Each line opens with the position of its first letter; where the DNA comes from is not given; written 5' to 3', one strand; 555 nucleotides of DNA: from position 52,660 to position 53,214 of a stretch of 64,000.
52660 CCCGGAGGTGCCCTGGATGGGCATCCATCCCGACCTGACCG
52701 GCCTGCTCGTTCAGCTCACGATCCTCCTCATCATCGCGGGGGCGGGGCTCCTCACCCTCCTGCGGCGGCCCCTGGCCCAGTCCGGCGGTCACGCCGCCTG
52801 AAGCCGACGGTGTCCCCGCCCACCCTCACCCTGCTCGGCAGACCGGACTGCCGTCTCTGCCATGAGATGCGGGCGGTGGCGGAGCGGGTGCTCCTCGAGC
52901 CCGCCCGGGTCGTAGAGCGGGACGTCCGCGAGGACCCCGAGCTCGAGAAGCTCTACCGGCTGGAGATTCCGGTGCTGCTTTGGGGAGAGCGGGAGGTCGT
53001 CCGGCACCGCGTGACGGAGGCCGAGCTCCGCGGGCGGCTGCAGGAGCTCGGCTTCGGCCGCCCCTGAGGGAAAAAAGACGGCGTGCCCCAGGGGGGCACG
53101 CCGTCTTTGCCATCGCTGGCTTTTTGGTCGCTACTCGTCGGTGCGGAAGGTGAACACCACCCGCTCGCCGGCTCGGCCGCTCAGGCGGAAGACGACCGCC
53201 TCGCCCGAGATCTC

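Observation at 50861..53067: Cytochrome c-FTR1 fusion lipoprotein followed by a glutaredoxin-like CxxC protein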

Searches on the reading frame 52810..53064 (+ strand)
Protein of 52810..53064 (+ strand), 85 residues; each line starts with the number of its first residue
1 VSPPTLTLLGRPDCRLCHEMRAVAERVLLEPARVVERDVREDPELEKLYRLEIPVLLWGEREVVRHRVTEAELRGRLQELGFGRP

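Call 7: search_protein_families(library=pfam, proteins=[window:52810-53064:+], max_evalue=0.01)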
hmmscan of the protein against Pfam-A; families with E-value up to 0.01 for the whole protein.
window:52810-53064:+ (85 aa): 1 family
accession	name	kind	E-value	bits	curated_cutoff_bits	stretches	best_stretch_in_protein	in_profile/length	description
PF05768.20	Glrx-like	-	4.3e-15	56.2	26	1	5-77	1-76/77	Glutaredoxin-like domain (DUF836)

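Call 8: search_protein_families(library=ncbifam, proteins=[window:52810-53064:+], max_evalue=0.01)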
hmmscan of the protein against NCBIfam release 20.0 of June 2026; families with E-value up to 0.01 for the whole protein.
window:52810-53064:+ (85 aa): 0 families

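Call 23: search_solved_structures(query=window:52810-53064:+, max_evalue=1, show_alignments=2)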
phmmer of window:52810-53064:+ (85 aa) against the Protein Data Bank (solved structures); distinct sequences matched with E-value up to 1: 6.
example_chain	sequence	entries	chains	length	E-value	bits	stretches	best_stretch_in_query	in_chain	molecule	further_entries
1wjk_A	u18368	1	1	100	0.0073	20.2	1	4-80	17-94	C330018D20rik protein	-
2fgx_A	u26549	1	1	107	0.071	17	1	2-58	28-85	putative thioredoxin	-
1xpv_A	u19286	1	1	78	0.28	15.2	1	5-56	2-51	hypothetical protein XCC2852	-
1ttz_A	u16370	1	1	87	0.37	14.7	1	5-56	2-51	conserved hypothetical protein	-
2k9m_A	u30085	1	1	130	0.37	14.7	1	18-80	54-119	RNA polymerase sigma factor RpoN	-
8pr6_A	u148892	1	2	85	0.82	13.7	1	7-75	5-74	Thioredoxin family protein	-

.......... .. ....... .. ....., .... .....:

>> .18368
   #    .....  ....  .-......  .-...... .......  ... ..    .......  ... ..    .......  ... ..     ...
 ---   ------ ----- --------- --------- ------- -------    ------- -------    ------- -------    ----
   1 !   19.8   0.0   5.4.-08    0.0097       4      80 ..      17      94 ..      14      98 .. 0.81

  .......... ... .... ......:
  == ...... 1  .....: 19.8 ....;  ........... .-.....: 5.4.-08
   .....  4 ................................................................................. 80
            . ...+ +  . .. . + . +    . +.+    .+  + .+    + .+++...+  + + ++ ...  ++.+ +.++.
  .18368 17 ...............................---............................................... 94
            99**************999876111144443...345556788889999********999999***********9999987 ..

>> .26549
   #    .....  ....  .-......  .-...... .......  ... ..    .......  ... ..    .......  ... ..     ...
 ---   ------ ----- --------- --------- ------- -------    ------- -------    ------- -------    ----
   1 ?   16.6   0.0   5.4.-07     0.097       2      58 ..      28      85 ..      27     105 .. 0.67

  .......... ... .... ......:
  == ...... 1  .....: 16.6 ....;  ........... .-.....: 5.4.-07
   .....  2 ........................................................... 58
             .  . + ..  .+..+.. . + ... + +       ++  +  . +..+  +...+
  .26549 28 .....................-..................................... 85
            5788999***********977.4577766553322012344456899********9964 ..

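Call 64: find_homologous_proteins(query=window:52810-53064:+, max_evalue=0.001)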
Query window:52810-53064:+ (85 aa): 148 proteins with E <= 0.001 among 156 candidates; the best 120 are listed.
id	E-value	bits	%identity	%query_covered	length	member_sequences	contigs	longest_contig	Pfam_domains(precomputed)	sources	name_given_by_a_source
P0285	4.3e-45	169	96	100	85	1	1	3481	PF05768.21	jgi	jgi:hypothetical protein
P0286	6.5e-42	159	91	100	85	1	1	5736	PF05768.21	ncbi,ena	-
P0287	2.1e-39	151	87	98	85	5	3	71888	PF05768.21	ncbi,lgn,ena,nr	ncbi:MAG TPA: glutaredoxin family protein [Vicinamibacteria bacterium]|nr:glutaredoxin family protei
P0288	2.7e-39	151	87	99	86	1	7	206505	PF05768.21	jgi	jgi:hypothetical protein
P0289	2.7e-39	151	85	100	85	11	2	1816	PF05768.21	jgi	jgi:Glutaredoxin-like domain (DUF836)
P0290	1.8e-38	148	86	98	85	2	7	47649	PF05768.21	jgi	jgi:hypothetical protein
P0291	2.7e-33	132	77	96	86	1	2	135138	PF05768.21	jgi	jgi:hypothetical protein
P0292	3.2e-33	132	77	100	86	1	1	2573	PF05768.21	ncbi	-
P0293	2.4e-32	129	100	78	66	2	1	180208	PF05768.21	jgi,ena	-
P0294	4.3e-31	125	77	96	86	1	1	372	PF05768.21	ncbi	-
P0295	3.0e-29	119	75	93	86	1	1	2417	PF05768.21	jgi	jgi:hypothetical protein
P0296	4.8e-28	115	76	78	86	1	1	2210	PF05768.21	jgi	jgi:hypothetical protein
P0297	2.5e-25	106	82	78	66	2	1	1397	PF05768.21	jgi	jgi:hypothetical protein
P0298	5.3e-25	105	73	92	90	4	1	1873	PF05768.21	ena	-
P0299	1.0e-24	104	67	92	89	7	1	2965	PF05768.21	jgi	jgi:hypothetical protein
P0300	1.1e-24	104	67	96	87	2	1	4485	PF05768.21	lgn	-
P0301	1.7e-24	104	69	93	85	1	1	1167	PF05768.21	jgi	jgi:glutaredoxin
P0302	1.9e-24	104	69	93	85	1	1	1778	PF05768.21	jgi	jgi:hypothetical protein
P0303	2.7e-24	103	68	86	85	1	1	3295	PF05768.21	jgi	jgi:hypothetical protein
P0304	3.6e-24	103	67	91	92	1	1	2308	PF05768.21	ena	-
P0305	4.2e-24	102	65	93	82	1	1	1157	PF05768.21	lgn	-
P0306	1.2e-23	101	65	93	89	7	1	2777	PF05768.21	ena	-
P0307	1.9e-23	100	65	95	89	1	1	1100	PF05768.21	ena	-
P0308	2.0e-23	100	68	91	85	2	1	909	PF05768.21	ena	-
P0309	2.2e-23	100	69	84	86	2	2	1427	PF05768.21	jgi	jgi:hypothetical protein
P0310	2.7e-23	100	66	96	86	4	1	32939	PF05768.21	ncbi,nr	ncbi:MAG TPA: glutaredoxin family protein [Vicinamibacteria bacterium]|nr:glutaredoxin family protei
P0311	3.3e-23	100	66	93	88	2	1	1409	PF05768.21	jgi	jgi:glutaredoxin-like protein DUF836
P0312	4.3e-23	99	66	91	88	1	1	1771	PF05768.21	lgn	-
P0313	1.7e-22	97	63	100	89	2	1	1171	PF05768.21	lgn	-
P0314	1.9e-22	97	62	96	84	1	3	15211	PF05768.21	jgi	jgi:hypothetical protein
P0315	1.9e-22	97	64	96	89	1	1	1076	PF05768.21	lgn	-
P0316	2.2e-22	97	64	92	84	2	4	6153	PF05768.21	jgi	jgi:glutaredoxin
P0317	3.0e-22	97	64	93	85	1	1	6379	PF05768.21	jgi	jgi:glutaredoxin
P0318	3.9e-22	96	65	93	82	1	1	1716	PF05768.21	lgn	-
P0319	8.9e-22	95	68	76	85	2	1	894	PF05768.21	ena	-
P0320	1.2e-21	95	63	92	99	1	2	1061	PF05768.21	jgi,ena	-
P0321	1.4e-21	94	65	93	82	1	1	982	PF05768.21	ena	-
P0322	2.4e-21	94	61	95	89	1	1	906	PF05768.21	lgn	-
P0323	2.7e-21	93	61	94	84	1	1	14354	PF05768.21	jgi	jgi:hypothetical protein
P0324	3.3e-21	93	65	89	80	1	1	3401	PF05768.21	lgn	-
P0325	4.0e-21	93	66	91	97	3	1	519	PF05768.21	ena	-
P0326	1.4e-20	91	67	85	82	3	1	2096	PF05768.21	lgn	-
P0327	1.6e-20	91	64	88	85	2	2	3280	PF05768.21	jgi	-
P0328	1.9e-20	91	60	94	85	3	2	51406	PF05768.21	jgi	jgi:hypothetical protein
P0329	1.9e-20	91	62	95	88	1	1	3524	PF05768.21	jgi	jgi:hypothetical protein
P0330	2.7e-20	90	64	89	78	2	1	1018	PF05768.21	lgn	-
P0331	4.0e-20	90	62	92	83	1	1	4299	PF05768.21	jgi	jgi:hypothetical protein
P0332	4.1e-20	90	64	88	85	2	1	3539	PF05768.21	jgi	jgi:hypothetical protein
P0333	4.6e-20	90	63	92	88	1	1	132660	PF05768.21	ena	-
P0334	4.9e-20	89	61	95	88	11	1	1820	PF05768.21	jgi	-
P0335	5.9e-20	89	61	95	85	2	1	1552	PF05768.21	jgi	jgi:hypothetical protein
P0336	5.9e-20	89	62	92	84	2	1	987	PF05768.21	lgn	-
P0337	6.4e-20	89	63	92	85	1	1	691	PF05768.21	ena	-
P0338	9.4e-20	89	57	98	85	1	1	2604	PF05768.21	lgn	-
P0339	1.0e-19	88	59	92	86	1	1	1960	PF05768.21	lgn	-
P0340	1.2e-19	88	59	96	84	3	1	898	PF05768.21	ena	-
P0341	1.3e-19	88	57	79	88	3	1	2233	PF05768.21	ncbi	-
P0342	1.3e-19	88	60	100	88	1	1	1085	PF05768.21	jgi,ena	-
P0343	1.4e-19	88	60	95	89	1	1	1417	PF05768.21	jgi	jgi:hypothetical protein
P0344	1.8e-19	88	67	80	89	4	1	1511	PF05768.21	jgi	jgi:hypothetical protein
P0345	1.8e-19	88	59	96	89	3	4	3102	PF05768.21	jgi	jgi:hypothetical protein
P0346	1.8e-19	88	64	89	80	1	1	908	PF05768.21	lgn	-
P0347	2.7e-19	87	60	96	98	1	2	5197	PF05768.21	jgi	jgi:hypothetical protein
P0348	3.1e-19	87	56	95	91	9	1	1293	PF05768.21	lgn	-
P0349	3.5e-19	87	65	89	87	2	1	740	PF05768.21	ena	-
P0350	4.4e-19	86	59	95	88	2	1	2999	PF05768.21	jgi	jgi:hypothetical protein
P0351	5.5e-19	86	62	86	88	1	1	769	PF05768.21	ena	-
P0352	6.1e-19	86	66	86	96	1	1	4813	PF05768.21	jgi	jgi:hypothetical protein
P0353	9.1e-19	85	59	95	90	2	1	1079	PF05768.21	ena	-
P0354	1.4e-18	85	61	89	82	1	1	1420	PF05768.21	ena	-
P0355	1.7e-18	85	60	95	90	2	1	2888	PF05768.21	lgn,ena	-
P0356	2.0e-18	84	62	93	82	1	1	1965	PF05768.21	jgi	jgi:hypothetical protein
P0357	2.5e-18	84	62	76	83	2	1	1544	PF05768.21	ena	-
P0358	2.7e-18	84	61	84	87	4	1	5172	PF05768.21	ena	-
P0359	3.0e-18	84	63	88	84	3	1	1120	PF05768.21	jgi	-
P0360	3.0e-18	84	60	94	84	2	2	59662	PF05768.21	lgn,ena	-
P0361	3.1e-18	84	63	88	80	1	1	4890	PF05768.21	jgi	jgi:glutaredoxin-like protein DUF836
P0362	3.6e-18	83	56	93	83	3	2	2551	PF05768.21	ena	-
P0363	4.7e-18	83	62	88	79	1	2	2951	PF05768.21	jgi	jgi:Glutaredoxin-like domain (DUF836)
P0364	5.6e-18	83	60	91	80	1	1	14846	PF05768.21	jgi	jgi:hypothetical protein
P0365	6.7e-18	83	55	93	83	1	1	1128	PF05768.21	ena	-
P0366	8.0e-18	82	55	95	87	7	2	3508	PF05768.21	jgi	jgi:hypothetical protein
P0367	8.9e-18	82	61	89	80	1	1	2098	PF05768.21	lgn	-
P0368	9.2e-18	82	59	95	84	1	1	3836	PF05768.21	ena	-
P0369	9.8e-18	82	57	93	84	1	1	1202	PF05768.21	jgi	jgi:hypothetical protein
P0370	1.0e-17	82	63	73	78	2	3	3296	PF05768.21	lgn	-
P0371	1.3e-17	82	59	91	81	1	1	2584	PF05768.21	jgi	jgi:hypothetical protein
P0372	1.6e-17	81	59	87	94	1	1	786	PF05768.21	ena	-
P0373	1.7e-17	81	58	96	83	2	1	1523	PF05768.21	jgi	-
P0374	1.7e-17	81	61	88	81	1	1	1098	PF05768.21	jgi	jgi:glutaredoxin-like protein DUF836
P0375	2.7e-17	81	62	91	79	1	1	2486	PF05768.21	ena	-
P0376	3.4e-17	80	60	85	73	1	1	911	PF05768.21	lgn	-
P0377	4.0e-17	80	54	96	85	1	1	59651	PF05768.21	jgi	jgi:Glutaredoxin-like domain (DUF836)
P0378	4.2e-17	80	61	88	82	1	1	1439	PF05768.21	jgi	jgi:glutaredoxin-like protein DUF836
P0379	4.6e-17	80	57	88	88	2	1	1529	PF05768.21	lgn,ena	-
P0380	5.3e-17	80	62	88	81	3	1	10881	PF05768.21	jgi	jgi:hypothetical protein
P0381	5.4e-17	80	63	92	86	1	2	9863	PF05768.21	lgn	-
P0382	5.7e-17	80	61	89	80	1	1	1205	PF05768.21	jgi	jgi:hypothetical protein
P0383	5.9e-17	80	60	93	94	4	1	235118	PF05768.21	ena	-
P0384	6.0e-17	80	61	88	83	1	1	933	PF05768.21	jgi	jgi:hypothetical protein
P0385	6.6e-17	79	62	85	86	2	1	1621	PF05768.21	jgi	jgi:hypothetical protein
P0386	8.2e-17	79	54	95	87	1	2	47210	PF05768.21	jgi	jgi:hypothetical protein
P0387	1.6e-16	78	55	89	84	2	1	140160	PF05768.21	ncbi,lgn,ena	-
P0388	1.6e-16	78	59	88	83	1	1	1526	PF05768.21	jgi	jgi:glutaredoxin-like protein DUF836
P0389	1.8e-16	78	58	92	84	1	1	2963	PF05768.21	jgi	jgi:hypothetical protein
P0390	2.3e-16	78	59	87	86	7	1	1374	PF05768.21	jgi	jgi:hypothetical protein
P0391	7.7e-16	76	56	94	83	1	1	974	PF05768.21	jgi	jgi:hypothetical protein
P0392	8.9e-16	76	58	94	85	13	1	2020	PF05768.21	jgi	jgi:glutaredoxin-like protein DUF836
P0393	1.5e-15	75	57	95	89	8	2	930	PF05768.21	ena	-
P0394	1.8e-15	75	63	81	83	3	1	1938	PF05768.21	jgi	-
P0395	1.8e-15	75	63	81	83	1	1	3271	PF05768.21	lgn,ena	-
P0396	2.0e-15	75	63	81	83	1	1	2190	PF05768.21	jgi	-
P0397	2.5e-15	74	57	94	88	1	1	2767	PF05768.21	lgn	-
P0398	2.8e-15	74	54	95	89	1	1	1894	PF05768.21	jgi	jgi:hypothetical protein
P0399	4.2e-15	74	66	75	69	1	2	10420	PF05768.21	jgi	jgi:hypothetical protein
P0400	6.6e-15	73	50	94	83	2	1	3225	PF05768.21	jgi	-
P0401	7.1e-15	73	57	92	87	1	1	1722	PF05768.21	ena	-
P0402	7.9e-15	73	61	81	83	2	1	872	PF05768.21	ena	-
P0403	1.0e-14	72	57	92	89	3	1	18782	PF05768.21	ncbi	ncbi:MAG TPA: glutaredoxin family protein [Vicinamibacteria bacterium]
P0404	1.1e-14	72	57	89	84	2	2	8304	PF05768.21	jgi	-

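Call 68: find_encoding_contigs(protein=P0383, flank=4000, max_places=1)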
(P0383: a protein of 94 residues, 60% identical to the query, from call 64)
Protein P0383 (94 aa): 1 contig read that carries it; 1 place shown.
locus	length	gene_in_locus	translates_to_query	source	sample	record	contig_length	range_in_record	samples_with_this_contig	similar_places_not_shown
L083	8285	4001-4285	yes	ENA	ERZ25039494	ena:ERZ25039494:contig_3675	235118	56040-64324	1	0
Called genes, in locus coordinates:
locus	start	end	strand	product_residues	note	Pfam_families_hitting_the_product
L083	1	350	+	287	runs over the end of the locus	PF00970:FAD_binding_6 (faint), PF00175:NAD_binding_1 (weak), PF10418:DHODB_Fe-S_bind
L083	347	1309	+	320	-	PF01180:DHO_dh, PF01207:Dus (faint)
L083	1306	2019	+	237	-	PF00215:OMPdecase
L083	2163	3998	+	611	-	PF00034:Cytochrom_C (weak), PF13442:Cytochrome_CBB3 (weak), PF03239:FTR1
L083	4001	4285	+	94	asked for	PF05768:Glrx-like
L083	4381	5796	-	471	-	-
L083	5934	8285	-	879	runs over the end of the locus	PF10131:PTPS_related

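Call 69: find_encoding_contigs(protein=P0387, flank=4000, max_places=1)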
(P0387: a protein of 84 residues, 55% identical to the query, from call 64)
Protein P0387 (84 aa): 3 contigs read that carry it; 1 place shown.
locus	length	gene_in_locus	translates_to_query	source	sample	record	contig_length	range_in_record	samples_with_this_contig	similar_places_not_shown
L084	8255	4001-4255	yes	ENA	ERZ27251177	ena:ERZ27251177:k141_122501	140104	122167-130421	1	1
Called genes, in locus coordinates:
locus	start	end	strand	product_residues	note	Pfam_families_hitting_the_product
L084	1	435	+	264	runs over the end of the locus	PF00175:NAD_binding_1, PF10418:DHODB_Fe-S_bind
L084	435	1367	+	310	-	PF01180:DHO_dh, PF01207:Dus (faint)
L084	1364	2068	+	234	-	PF00215:OMPdecase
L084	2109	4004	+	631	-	PF00034:Cytochrom_C, PF13442:Cytochrome_CBB3, PF03239:FTR1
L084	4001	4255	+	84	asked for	PF05768:Glrx-like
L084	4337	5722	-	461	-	-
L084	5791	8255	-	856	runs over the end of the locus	PF10131:PTPS_related, PF13432:TPR_16 (faint)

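Call 70: find_encoding_contigs(protein=P0333, flank=4000, max_places=1)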
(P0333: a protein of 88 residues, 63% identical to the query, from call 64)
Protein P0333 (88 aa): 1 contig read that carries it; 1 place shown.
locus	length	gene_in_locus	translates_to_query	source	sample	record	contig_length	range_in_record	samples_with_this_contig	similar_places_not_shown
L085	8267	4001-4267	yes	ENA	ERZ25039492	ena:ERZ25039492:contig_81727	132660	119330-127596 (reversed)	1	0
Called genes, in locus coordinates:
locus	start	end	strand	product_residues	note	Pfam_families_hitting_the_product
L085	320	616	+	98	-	PF01180:DHO_dh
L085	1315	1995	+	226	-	PF00215:OMPdecase (faint)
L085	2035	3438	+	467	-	-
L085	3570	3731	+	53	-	PF03239:FTR1 (weak)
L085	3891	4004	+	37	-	-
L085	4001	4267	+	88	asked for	PF05768:Glrx-like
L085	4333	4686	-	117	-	PF00194:Carb_anhydrase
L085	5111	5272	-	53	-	-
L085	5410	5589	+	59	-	-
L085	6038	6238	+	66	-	-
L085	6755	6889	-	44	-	PF16036:Chalcone_3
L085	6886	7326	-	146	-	PF16036:Chalcone_3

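Call 100: predict_structure(alignment_id=A3)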
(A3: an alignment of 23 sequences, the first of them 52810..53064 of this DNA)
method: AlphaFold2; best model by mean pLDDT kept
length: 85 residues; sequences in the alignment: 23
mean_pLDDT: 89.7   pTM: 0.78
mean pLDDT of the five models: 89.7, 85.6, 85.0, 83.1, 83.1
residues with pLDDT >= 90: 61; 70-90: 21; 50-70: 3; < 50: 0
segments of 3 or more residues with pLDDT < 50: none
pLDDT, mean of each block of 10 residues (from residue 1): 86 91 90 91 90 92 94 93 72
secondary structure, 60 per line:
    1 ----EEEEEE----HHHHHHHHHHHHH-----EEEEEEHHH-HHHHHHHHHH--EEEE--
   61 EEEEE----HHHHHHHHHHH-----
elements in order: E5-10 H15-27 E33-38 H43-52 E55-58 E61-65 H70-80

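Call 102: fold_search(model_id=the predicted structure, library=pdb)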
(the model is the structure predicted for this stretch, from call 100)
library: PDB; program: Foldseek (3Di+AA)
matches with E <= 10: 1044; with E <= 0.001: 23
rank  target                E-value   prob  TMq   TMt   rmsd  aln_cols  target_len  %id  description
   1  1wjk_MODEL_1_A        1.3e-04  1.00  0.65  0.57   3.6        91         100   26  Solution structure of hypothetical protein C330018D20Rik from Mus musculus (released 2004-11-29)
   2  9ncl                  1.5e-04  1.00  0.65  0.54   3.4        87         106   21  Arsenic treated Treponema pallidum thioredoxin strain Nichols (released 2026-02-11)
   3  7bzk_B                2.2e-04  1.00  0.62  0.53   3.6        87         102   21  Crystal structure of ferredoxin: thioredoxin reductase and thioredoxin y1 complex (released 2020-10-14)
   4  6gnd_B                2.3e-04  1.00  0.64  0.59   3.5        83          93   16  Crystal structure of the complex of a Ferredoxin-Flavin Thioredoxin Reductase and a Thioredoxin from Clostridium aceto (released 2018-12-12)
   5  1ttz                  2.5e-04  1.00  0.70  0.78   2.4        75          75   29  X-ray structure of Northeast Structural Genomics target protein XcR50 from X. campestris (released 2004-07-13)
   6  7d6l                  2.6e-04  1.00  0.64  0.43   3.7        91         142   28  Crystal structure of Trx2 from D. radiodurans R1 (released 2021-10-13)
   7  9bxs_E                3.0e-04  1.00  0.63  0.62   3.3        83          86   22  Consensus full-complex model for pre-reduction condition of Bacillus subtilis ribonucleotide reductase complex (released 2025-03-19)
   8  2ppt_A                3.4e-04  1.00  0.59  0.38   3.8        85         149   24  Crystal structure of thioredoxin-2 (released 2007-10-02)
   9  4o32_A                3.7e-04  1.00  0.60  0.58   3.6        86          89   13  Structure of a malarial protein (released 2014-12-24)
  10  1v98_A                4.8e-04  1.00  0.65  0.61   3.9        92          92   25  Crystal Structure Analysis of Thioredoxin from Thermus thermophilus (released 2005-02-01)
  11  3p2a_A                5.1e-04  1.00  0.62  0.40   4.3        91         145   20  Crystal Structure of Thioredoxin 2 from Yersinia pestis (released 2010-10-13)
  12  2o85                  6.3e-04  1.00  0.64  0.55   3.5        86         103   21  S. Aureus thioredoxin P31T mutant (released 2007-07-24)
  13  9nce                  6.7e-04  1.00  0.67  0.57   3.3        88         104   20  Oxidized Treponema pallidum thioredoxin strain Nichols (released 2026-02-11)
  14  8xyw                  6.7e-04  1.00  0.61  0.52   3.6        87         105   20  De novo designed protein Trx-3 (released 2024-10-02)
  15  6zom_MODEL_1_A        7.1e-04  1.00  0.60  0.50   4.0        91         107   20  Oxidized thioredoxin 1 from the anaerobic bacteria Desulfovibrio vulgaris Hildenborough (released 2021-07-14)
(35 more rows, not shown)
